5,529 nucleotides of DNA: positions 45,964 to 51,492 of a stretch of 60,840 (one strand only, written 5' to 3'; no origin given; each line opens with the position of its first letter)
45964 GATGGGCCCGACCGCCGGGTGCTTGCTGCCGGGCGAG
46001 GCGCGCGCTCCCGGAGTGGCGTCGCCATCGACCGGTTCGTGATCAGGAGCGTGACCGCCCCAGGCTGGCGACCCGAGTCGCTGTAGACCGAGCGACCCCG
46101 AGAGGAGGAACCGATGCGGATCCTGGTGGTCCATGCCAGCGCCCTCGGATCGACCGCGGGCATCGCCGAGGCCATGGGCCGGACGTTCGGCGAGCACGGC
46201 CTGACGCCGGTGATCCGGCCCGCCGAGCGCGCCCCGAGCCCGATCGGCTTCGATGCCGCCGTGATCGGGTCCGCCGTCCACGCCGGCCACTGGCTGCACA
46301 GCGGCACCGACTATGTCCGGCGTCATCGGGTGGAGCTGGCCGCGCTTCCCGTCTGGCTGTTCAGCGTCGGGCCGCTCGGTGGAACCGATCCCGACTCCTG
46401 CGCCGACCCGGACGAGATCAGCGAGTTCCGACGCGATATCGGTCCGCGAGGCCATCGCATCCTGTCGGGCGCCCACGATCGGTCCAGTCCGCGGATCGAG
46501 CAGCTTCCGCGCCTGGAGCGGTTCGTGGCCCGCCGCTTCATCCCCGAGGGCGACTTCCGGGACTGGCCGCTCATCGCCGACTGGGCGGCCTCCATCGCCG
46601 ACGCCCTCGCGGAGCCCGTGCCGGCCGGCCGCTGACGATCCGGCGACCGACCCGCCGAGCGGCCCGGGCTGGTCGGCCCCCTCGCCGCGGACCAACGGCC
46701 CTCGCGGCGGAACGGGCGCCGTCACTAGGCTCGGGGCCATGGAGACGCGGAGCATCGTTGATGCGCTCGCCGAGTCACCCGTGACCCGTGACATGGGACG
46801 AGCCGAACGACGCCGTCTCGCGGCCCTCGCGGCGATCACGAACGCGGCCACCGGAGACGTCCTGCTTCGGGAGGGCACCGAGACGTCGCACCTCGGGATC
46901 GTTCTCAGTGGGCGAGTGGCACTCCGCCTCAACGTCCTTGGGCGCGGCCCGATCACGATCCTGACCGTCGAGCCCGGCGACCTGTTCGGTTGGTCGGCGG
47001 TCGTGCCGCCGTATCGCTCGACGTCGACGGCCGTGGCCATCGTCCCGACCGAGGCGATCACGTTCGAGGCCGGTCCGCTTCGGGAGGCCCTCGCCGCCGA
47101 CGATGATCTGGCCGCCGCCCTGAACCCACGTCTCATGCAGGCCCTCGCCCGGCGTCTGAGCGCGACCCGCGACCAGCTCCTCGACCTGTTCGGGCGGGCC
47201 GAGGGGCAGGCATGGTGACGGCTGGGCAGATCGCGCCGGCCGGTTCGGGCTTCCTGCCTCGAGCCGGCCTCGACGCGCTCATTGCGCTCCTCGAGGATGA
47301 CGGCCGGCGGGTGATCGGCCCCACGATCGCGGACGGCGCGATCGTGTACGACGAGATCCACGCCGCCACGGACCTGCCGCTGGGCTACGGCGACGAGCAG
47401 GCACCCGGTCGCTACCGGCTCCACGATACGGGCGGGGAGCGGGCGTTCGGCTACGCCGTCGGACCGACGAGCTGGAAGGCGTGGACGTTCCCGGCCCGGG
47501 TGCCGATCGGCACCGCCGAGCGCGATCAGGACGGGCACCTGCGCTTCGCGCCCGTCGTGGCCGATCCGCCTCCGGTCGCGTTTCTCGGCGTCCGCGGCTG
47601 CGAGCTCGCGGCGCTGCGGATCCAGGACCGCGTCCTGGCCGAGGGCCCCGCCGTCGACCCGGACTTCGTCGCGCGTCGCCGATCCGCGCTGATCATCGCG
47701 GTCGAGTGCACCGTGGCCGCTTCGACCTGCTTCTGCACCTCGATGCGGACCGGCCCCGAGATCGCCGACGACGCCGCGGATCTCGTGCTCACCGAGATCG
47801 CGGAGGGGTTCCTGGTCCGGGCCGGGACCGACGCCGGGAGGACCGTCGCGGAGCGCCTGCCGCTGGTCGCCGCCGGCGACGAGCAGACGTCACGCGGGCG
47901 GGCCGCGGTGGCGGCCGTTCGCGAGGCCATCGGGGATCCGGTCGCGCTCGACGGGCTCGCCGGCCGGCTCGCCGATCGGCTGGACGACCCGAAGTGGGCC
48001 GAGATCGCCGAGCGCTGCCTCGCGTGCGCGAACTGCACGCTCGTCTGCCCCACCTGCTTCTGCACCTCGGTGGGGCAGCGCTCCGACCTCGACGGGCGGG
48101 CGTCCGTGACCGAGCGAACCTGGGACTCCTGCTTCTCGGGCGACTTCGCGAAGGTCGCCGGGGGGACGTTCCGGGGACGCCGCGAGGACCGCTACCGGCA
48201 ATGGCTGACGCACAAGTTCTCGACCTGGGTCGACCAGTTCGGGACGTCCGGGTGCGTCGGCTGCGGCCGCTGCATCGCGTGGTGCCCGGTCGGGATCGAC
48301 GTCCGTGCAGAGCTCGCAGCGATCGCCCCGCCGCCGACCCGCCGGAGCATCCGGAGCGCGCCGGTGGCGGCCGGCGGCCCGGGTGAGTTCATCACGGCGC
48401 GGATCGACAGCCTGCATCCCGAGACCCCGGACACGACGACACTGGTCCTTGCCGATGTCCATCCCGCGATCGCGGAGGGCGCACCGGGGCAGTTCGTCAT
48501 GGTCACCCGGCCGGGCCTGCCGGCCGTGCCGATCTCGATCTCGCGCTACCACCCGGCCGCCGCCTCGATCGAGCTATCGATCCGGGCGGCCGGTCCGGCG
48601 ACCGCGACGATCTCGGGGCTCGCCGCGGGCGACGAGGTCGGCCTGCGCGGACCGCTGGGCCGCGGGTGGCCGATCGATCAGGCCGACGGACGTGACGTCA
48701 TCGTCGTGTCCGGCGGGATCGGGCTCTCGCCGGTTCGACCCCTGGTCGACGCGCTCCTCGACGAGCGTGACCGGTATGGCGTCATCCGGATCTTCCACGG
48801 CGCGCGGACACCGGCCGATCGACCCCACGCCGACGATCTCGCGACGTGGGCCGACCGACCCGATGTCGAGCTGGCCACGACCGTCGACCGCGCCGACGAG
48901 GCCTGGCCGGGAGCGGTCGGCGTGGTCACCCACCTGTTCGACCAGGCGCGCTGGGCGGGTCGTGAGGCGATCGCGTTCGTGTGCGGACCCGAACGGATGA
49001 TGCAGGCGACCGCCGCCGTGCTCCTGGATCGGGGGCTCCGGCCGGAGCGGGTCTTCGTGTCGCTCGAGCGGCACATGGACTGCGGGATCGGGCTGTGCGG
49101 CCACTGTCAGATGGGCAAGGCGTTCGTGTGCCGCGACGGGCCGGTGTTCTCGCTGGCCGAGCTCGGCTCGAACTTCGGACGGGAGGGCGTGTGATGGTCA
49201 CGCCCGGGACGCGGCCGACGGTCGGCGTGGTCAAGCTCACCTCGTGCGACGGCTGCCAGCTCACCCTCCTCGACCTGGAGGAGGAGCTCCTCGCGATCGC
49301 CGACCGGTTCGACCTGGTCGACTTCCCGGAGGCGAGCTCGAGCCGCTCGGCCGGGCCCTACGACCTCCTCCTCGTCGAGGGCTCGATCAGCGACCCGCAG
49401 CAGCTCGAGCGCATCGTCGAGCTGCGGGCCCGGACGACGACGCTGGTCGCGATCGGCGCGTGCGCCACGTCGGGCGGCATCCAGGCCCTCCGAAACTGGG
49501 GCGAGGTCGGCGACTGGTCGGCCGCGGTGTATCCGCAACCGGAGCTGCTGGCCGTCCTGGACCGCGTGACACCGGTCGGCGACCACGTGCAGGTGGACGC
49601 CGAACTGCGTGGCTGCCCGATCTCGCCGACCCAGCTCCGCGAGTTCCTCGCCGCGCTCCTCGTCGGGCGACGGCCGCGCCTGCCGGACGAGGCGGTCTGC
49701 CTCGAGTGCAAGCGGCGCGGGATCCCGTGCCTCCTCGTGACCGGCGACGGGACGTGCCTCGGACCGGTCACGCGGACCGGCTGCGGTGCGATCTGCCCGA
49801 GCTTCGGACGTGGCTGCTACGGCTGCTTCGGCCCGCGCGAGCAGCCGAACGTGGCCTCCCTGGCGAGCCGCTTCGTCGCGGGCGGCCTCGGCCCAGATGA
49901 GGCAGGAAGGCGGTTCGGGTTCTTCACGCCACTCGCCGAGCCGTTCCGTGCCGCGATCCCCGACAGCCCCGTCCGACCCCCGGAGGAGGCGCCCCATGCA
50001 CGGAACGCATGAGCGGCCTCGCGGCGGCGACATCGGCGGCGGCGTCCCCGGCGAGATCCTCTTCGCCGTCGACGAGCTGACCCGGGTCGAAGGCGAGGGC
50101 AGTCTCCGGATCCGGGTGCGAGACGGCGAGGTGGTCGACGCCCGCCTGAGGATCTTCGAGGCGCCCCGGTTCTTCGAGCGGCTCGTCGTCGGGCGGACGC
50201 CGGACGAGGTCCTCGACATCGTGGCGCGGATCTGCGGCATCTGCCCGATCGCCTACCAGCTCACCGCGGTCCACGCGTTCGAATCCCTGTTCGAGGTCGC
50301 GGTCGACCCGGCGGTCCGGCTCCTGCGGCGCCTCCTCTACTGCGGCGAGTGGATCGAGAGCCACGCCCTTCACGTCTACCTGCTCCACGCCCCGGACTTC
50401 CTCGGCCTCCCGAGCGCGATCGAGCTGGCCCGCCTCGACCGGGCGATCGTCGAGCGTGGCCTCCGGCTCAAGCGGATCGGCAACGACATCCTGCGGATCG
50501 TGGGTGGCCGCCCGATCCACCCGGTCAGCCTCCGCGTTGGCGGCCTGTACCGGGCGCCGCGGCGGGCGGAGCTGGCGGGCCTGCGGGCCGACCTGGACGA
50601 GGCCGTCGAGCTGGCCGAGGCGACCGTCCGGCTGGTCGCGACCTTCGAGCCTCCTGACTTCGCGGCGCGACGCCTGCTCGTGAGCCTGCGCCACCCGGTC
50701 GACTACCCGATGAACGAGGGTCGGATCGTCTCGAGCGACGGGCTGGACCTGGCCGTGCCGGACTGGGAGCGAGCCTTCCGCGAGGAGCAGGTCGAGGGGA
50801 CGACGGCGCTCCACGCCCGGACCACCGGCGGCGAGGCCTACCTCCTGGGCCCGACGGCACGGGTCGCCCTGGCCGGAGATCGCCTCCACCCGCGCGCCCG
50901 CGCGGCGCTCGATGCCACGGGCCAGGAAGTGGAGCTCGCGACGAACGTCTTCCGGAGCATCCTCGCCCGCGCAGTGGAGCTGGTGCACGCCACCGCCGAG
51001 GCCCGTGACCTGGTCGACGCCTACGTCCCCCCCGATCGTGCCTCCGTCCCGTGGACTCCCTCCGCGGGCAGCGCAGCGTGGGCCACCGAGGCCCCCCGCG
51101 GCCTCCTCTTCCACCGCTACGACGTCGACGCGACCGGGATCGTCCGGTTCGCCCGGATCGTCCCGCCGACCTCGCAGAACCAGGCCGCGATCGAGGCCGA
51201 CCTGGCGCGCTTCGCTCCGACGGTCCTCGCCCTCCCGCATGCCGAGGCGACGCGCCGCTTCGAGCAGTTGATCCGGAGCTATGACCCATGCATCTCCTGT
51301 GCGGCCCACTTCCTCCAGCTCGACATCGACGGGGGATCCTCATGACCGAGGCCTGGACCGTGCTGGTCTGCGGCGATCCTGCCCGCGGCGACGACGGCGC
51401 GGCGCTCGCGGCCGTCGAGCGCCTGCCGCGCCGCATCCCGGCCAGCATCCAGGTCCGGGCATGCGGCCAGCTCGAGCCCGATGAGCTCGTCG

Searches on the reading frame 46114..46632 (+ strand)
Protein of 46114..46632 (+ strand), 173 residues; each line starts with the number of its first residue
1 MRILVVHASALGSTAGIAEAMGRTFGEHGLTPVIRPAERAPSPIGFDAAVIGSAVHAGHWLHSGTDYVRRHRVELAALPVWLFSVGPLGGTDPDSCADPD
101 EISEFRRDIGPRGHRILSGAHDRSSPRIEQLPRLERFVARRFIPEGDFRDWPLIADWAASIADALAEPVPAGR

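Call 74: search_protein_families(library=pfam, proteins=[window:46114-46632:+], max_evalue=0.00001)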
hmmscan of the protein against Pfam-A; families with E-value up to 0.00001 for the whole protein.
window:46114-46632:+ (173 aa): 1 family
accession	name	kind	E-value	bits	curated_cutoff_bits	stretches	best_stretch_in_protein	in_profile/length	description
PF12724.12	Flavodoxin_5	-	1.8e-12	48.2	27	1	4-88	1-86/145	Flavodoxin domain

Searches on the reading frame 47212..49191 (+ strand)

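Call 74: search_protein_families(library=pfam, proteins=[window:47212-49191:+], max_evalue=0.00001)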
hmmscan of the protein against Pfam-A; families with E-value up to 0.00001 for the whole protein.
window:47212-49191:+ (660 aa): 6 families
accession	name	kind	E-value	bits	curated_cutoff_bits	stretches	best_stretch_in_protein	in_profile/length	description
PF17179.9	Fer4_22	-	3.4e-31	108.4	27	1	268-362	1-95/95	4Fe-4S dicluster domain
PF00175.26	NAD_binding_1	-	3e-12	47.6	22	1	499-601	2-108/109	Oxidoreductase NAD-binding domain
PF10418.14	DHODB_Fe-S_bind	-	3.9e-09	36.5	23.9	1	619-651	1-40/41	Iron-sulfur cluster binding domain of dihydroorotate dehydrogenase B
PF13746.11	Fer4_18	-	1.2e-06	29.1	27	0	325-368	38-81/114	4Fe-4S dicluster domain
PF12838.12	Fer4_7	-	7.7e-06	26.7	27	0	342-362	32-52/52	4Fe-4S dicluster domain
PF13237.11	Fer4_10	-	7.8e-06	26.2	25.5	0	345-363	6-22/53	4Fe-4S dicluster domain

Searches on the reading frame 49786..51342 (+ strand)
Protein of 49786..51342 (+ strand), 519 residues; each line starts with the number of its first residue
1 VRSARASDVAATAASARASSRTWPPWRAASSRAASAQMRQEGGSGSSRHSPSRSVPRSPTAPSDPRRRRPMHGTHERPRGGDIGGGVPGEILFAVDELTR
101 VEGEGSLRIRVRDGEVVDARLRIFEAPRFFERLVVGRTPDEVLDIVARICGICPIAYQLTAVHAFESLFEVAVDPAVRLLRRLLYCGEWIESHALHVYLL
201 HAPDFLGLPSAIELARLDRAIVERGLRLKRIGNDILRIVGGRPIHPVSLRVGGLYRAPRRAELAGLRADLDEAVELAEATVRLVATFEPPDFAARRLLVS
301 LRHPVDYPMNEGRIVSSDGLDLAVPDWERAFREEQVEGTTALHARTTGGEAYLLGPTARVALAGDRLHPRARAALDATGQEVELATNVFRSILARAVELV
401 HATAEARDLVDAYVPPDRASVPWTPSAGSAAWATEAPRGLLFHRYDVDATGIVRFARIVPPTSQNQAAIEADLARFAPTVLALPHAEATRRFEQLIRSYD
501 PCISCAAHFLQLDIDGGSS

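Call 75: search_protein_families(library=pfam, proteins=[window:49786-51342:+], max_evalue=0.00001)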
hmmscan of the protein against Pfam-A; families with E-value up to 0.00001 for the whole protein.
window:49786-51342:+ (519 aa): 1 family
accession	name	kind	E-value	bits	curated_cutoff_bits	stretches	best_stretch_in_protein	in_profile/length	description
PF00374.24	NiFeSe_Hases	-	5.2e-28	98.7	25.8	2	128-213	1-86/508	Nickel-dependent hydrogenase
